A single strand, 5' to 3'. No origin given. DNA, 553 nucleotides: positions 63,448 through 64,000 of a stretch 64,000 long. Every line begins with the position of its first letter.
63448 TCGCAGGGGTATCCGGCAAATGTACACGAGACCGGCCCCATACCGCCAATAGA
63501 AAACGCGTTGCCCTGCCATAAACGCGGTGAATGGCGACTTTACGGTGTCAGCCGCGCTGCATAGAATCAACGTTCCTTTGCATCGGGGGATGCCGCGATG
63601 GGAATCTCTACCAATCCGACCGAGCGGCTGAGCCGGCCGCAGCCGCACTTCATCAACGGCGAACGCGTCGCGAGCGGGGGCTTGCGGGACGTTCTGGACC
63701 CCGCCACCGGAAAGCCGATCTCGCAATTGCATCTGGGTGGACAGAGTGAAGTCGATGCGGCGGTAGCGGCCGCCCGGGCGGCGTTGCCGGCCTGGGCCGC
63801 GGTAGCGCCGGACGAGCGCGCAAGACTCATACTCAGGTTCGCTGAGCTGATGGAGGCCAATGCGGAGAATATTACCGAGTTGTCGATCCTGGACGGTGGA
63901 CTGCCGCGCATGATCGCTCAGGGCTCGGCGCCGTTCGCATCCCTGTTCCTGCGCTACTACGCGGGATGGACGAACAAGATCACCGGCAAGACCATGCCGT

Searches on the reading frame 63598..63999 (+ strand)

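Call 31: search_protein_families(library=pfam, proteins=[window:63598-63999:+], max_evalue=0.00001)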
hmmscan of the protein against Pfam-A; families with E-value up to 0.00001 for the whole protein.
window:63598-63999:+ (134 aa): 1 family
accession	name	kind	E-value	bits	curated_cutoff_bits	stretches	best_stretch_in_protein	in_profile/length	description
PF00171.27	Aldedh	-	1.1e-21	77.3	23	1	31-134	10-113/461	Aldehyde dehydrogenase family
